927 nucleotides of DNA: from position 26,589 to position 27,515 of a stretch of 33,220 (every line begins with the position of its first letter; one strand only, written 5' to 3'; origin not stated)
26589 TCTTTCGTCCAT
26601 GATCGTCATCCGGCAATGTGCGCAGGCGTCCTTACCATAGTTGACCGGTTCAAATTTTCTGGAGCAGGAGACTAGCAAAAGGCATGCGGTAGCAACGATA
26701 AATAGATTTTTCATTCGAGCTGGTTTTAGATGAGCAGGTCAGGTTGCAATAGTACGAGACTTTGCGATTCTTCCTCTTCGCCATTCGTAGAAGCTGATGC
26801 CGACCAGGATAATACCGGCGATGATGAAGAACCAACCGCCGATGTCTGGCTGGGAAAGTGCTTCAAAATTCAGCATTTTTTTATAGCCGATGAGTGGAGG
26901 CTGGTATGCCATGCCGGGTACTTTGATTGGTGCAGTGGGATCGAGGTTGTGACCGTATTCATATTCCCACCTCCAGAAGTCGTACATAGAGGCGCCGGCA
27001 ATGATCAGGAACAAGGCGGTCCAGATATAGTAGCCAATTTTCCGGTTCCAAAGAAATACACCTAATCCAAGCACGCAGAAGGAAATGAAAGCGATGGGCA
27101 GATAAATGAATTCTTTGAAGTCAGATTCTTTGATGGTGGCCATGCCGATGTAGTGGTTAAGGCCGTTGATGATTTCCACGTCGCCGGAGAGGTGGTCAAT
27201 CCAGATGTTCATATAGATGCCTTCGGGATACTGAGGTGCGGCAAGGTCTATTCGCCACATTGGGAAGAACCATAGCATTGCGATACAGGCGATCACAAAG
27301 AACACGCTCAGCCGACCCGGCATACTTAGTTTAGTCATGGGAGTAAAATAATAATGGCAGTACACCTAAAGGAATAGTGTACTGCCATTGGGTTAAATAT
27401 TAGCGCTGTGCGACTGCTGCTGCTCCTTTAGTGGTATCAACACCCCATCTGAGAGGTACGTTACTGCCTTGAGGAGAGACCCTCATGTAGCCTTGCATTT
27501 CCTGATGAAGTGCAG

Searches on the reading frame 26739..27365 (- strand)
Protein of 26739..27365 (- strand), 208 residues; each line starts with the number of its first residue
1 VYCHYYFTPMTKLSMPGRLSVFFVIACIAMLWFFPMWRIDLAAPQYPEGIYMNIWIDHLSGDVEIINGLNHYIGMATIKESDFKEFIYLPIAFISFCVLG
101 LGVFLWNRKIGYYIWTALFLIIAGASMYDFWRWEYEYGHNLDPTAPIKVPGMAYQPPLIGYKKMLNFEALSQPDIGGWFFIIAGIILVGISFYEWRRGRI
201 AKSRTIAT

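Call 8: search_protein_families(library=pfam, proteins=[window:26739-27365:-], max_evalue=0.001)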
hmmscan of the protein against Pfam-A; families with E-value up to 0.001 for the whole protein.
window:26739-27365:- (208 aa): 0 families

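Call 28: search_protein_families(library=pfam, proteins=[window:26739-27365:-], max_evalue=1)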
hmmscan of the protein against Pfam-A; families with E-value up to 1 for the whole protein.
window:26739-27365:- (208 aa): 4 families
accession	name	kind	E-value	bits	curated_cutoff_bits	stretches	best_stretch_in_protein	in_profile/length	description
PF02656.20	DUF202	-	0.0093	16.8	23.4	1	113-197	13-64/68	Domain of unknown function (DUF202)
PF06724.16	DUF1206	-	0.3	11.6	26.2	1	170-199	39-68/70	Domain of Unknown Function (DUF1206)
PF13567.11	DUF4131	-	0.69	10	31.6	1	90-151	8-71/165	Domain of unknown function (DUF4131)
PF04932.20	Wzy_C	-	0.92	9.7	31.7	0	176-200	17-42/149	O-Antigen ligase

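Call 49: search_protein_families(library=ncbifam, proteins=[window:26739-27365:-], max_evalue=0.01)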
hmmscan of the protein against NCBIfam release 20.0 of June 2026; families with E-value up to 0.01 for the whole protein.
window:26739-27365:- (208 aa): 0 families
